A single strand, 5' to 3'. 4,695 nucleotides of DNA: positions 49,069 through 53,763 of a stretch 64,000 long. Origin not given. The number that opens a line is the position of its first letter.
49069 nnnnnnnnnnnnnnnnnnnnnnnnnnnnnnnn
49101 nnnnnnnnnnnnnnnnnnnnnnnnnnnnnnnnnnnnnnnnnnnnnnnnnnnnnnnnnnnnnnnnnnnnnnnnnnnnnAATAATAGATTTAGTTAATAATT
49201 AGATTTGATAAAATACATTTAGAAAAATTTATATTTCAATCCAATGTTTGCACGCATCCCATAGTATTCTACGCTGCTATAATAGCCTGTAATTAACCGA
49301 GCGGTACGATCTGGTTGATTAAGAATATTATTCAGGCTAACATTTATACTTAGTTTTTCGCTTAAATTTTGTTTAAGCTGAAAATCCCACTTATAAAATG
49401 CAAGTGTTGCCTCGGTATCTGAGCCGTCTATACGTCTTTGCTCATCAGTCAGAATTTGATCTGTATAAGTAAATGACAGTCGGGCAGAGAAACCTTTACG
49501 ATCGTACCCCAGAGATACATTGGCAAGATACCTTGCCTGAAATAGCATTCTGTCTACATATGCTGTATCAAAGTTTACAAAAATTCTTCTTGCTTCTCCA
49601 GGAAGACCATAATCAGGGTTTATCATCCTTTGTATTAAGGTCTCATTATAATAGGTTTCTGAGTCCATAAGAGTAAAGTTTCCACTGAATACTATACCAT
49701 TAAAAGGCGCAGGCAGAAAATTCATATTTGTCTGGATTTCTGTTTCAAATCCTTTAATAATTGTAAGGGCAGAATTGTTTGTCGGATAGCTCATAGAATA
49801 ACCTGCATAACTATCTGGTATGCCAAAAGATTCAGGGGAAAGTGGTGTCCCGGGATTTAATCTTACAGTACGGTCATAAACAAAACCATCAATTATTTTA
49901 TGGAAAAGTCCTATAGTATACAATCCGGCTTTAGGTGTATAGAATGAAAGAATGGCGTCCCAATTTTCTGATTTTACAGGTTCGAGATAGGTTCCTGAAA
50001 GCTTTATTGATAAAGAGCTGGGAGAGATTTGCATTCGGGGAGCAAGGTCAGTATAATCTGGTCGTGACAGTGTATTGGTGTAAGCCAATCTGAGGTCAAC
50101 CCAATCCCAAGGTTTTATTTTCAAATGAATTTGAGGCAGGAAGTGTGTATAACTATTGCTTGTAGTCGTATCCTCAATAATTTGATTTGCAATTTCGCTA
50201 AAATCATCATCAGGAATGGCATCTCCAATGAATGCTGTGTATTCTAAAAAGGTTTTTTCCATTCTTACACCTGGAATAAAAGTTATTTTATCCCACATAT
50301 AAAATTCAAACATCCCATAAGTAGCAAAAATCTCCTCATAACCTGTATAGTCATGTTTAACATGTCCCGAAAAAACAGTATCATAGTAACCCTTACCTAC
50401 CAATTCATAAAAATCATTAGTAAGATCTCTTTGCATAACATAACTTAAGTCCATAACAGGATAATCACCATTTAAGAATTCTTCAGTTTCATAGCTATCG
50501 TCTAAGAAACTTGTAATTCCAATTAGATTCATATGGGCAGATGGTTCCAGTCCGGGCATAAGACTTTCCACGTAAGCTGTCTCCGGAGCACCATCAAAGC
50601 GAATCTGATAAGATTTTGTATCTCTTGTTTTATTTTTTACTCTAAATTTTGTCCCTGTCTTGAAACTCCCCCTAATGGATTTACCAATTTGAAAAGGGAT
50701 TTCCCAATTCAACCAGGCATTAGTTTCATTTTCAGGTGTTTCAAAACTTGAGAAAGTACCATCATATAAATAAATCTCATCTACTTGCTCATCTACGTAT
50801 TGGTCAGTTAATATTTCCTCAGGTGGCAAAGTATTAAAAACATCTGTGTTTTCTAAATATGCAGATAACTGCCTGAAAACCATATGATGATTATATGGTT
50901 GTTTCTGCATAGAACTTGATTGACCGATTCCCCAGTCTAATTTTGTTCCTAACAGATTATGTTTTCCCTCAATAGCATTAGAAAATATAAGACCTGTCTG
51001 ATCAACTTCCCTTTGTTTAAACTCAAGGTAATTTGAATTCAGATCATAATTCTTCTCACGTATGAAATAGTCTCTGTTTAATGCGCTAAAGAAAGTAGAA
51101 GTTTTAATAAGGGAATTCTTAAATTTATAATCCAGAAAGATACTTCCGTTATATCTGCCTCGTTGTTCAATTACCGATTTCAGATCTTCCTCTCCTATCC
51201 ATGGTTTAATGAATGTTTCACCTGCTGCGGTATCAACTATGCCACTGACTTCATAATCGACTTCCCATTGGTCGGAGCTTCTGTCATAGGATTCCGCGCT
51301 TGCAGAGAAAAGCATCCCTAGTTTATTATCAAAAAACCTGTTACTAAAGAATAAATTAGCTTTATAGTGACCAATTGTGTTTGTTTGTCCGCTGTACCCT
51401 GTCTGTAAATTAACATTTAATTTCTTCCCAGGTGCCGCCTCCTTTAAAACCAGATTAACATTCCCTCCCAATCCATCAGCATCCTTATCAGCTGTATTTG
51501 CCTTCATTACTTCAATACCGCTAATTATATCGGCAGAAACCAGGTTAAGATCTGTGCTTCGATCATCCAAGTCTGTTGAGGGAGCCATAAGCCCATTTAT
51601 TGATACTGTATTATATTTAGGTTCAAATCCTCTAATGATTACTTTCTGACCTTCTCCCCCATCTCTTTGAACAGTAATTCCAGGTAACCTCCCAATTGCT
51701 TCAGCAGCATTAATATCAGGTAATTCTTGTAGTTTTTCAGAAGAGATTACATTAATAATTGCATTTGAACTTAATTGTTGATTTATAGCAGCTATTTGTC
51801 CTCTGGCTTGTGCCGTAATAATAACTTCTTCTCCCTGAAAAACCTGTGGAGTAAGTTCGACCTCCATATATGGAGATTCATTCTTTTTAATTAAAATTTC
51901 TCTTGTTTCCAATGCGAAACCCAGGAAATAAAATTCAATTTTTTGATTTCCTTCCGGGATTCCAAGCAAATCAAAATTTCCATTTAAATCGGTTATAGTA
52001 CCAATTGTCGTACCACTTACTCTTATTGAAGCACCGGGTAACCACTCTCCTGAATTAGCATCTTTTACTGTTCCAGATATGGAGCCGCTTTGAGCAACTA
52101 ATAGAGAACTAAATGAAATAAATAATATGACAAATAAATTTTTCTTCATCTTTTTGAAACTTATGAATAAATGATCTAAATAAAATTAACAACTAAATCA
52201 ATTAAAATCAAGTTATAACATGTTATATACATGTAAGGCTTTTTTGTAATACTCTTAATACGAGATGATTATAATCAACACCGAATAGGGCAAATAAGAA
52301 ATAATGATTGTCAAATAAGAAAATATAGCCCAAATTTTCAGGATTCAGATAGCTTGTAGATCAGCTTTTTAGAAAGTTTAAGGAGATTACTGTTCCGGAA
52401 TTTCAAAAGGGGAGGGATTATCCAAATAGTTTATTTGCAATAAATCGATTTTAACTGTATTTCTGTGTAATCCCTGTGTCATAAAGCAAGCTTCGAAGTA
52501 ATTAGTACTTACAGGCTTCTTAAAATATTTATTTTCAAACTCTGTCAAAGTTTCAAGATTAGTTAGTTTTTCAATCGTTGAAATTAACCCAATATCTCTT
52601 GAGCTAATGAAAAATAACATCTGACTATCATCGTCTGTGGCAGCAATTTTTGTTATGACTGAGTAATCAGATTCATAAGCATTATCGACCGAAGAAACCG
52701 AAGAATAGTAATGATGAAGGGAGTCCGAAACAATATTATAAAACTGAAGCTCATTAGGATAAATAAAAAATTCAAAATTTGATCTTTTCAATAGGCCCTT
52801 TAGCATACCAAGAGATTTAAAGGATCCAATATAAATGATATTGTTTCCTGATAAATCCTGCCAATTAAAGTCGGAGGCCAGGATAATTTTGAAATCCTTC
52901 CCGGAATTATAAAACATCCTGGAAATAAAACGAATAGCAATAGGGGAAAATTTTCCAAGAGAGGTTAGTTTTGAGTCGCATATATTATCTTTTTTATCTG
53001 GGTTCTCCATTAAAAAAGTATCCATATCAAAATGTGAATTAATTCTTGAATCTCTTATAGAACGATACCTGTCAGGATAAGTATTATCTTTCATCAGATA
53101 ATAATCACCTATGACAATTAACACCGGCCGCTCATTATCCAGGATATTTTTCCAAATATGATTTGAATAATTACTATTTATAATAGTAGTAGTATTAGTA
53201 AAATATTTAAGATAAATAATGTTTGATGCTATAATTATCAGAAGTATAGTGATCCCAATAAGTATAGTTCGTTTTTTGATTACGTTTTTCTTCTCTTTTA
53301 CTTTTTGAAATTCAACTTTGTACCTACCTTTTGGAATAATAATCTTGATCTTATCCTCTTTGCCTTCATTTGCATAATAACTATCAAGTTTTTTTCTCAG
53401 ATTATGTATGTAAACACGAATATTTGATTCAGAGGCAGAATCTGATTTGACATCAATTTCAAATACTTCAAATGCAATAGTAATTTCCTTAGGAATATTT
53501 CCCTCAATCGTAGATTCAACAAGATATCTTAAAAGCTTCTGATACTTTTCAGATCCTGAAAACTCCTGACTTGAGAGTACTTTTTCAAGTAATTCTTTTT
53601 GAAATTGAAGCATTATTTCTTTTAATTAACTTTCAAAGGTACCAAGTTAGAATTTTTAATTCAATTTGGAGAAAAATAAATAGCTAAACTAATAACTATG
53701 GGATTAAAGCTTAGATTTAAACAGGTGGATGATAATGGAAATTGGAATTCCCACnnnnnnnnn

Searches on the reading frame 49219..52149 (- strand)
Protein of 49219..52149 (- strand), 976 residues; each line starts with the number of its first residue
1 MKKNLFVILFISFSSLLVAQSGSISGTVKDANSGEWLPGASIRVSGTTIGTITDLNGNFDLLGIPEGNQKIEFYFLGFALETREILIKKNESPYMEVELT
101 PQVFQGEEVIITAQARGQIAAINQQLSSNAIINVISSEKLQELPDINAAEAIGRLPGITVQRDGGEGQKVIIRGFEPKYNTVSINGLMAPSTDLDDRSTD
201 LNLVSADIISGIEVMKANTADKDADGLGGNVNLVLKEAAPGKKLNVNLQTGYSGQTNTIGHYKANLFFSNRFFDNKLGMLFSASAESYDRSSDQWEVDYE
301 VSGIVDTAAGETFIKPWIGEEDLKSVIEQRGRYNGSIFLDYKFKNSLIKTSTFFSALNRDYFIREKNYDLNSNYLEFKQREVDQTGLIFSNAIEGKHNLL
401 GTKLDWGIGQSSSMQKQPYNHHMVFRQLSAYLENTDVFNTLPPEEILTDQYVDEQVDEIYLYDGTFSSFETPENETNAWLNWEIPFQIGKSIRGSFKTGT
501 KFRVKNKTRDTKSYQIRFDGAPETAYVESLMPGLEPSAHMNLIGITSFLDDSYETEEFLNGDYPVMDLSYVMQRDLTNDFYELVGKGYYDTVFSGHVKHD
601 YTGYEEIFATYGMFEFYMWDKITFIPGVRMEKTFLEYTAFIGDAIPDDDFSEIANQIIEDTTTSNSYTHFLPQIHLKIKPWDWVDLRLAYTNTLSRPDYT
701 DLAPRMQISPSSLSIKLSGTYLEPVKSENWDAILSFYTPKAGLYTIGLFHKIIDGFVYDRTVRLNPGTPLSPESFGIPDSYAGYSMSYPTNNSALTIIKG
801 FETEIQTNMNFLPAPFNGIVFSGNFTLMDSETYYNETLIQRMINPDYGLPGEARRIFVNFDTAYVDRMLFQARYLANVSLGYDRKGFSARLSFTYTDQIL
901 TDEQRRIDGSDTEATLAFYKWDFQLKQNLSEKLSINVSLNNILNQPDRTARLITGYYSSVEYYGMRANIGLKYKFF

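Call 3: search_protein_families(library=pfam, proteins=[window:49219-52149:-], max_evalue=0.01)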
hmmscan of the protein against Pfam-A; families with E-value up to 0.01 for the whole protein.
window:49219-52149:- (976 aa): 4 families
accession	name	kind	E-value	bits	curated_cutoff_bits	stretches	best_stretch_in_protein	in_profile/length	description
PF00593.30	TonB_dep_Rec_b-barrel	-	7.4e-21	75.9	27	1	468-942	53-436/436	TonB dependent receptor-like, beta-barrel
PF13715.12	CarbopepD_reg_2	-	1.5e-19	70.2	32.2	1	24-111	1-88/88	CarboxypepD_reg-like domain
PF07715.20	Plug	-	8.5e-17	62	23.9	1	127-229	4-106/107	TonB-dependent Receptor Plug Domain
PF13620.12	CarboxypepD_reg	-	7.5e-13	49.1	32.3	1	23-99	1-81/82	Carboxypeptidase regulatory-like domain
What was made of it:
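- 49219..52149 (-): TonB-dependent outer-membrane receptor, 976 aa, of the non-SusC 'TonB-Xanth-Caul' type. It is the proposed oligosaccharide importer. Pfam finds CarboxypepD_reg, Plug and a beta-barrel (call 3).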

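Call 18: search_protein_families(library=ncbifam, proteins=[window:49219-52149:-], max_evalue=0.01)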
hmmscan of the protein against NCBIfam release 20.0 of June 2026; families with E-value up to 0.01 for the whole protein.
window:49219-52149:- (976 aa): 12 families
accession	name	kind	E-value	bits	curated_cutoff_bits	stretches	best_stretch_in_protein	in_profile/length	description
TIGR01782.1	TonB-Xanth-Caul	subfamily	1.3e-111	374.4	310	2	457-975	397-868/868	TonB-dependent receptor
TIGR01786.1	TonB-hemlactrns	subfamily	3.9e-22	78.4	323.75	1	127-945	20-684/719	TonB-dependent hemoglobin/transferrin/lactoferrin family receptor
TIGR04056.1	OMP_RagA_SusC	subfamily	5.4e-22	78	368.25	1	24-216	3-182/981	SusC/RagA family TonB-linked outer membrane protein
TIGR01785.1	TonB-hemin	subfamily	1.5e-16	60.1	316.85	2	130-285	20-178/677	TonB-dependent heme/hemoglobin receptor family protein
NF007478.2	PRK10064.1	equivalog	7.5e-11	41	745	1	120-290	38-212/663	catecholate siderophore receptor CirA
NF010010.0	PRK13483.1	equivalog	1.4e-07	29.9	927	1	107-299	34-224/660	ligand-gated channel protein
NF007926.1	PRK10641.1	equivalog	1.7e-07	30.2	836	1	130-249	46-167/617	TonB-dependent vitamin B12 receptor BtuB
NF052345.1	S_layer_anammox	exception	1.9e-07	28.8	1400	1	20-115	1311-1407/1596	Kustd1514 family S-layer glycoprotein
NF010038.0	PRK13513.1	equivalog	2e-07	29.9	942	1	122-299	45-226/659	ligand-gated channel protein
NF050067.1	TonBEntbctnRecCfrA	equivalog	1e-06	27.4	1200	1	128-293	43-214/698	TonB-dependent ferric enterobactin receptor CfrA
NF038079.1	TonB_sider_MxcH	equivalog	2e-05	22.9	925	1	108-301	114-295/792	TonB-dependent siderophore myxochelin receptor MxcH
NF010011.0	PRK13484.1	equivalog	0.0002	19.7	1197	1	123-284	42-208/682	IreA family TonB-dependent siderophore receptor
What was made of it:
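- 49219..52149 (-): TIGR01782 scores 374 bits against a cut-off of 310, whereas the SusC/RagA model scores only 78 against 368 (call 18).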

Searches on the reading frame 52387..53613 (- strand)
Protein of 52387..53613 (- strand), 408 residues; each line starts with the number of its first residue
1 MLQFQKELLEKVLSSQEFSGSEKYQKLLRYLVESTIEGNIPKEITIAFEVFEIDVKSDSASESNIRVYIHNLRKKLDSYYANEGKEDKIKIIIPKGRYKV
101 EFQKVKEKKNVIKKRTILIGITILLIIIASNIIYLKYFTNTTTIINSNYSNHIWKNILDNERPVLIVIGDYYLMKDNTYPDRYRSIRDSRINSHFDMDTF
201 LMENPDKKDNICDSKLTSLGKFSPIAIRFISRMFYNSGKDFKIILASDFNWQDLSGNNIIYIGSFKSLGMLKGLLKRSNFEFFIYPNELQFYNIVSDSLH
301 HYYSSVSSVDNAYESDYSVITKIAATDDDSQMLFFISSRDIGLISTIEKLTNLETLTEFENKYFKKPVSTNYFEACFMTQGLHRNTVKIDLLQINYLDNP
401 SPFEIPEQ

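Call 5: search_protein_families(library=pfam, proteins=[window:52387-53613:-], max_evalue=0.001)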
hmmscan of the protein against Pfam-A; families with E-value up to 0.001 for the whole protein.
window:52387-53613:- (408 aa): 0 families

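Call 18: search_protein_families(library=ncbifam, proteins=[window:52387-53613:-], max_evalue=0.01)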
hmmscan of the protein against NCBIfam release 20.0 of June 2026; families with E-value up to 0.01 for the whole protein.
window:52387-53613:- (408 aa): 0 families

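Call 71: search_protein_families(library=pfam, proteins=[window:52387-53613:-], max_evalue=10)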
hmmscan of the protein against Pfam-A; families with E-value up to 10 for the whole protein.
window:52387-53613:- (408 aa): 1 family
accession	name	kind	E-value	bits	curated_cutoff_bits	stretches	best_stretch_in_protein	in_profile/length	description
PF00486.34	Trans_reg_C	-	0.0061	17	26.2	1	19-79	5-60/77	Transcriptional regulatory protein, C terminal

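Call 72: search_solved_structures(query=window:52387-53613:-, max_evalue=10)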
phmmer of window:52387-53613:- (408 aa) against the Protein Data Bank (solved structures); distinct sequences matched with E-value up to 10: 0.

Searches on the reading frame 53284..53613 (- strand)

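Call 71: search_protein_families(library=pfam, proteins=[window:53284-53613:-], max_evalue=10)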
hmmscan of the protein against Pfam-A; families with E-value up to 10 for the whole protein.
seq(110 aa): 1 family
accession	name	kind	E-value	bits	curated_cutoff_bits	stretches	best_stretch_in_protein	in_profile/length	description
PF00486.34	Trans_reg_C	-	0.00044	20.7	26.2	1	18-79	4-60/77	Transcriptional regulatory protein, C terminal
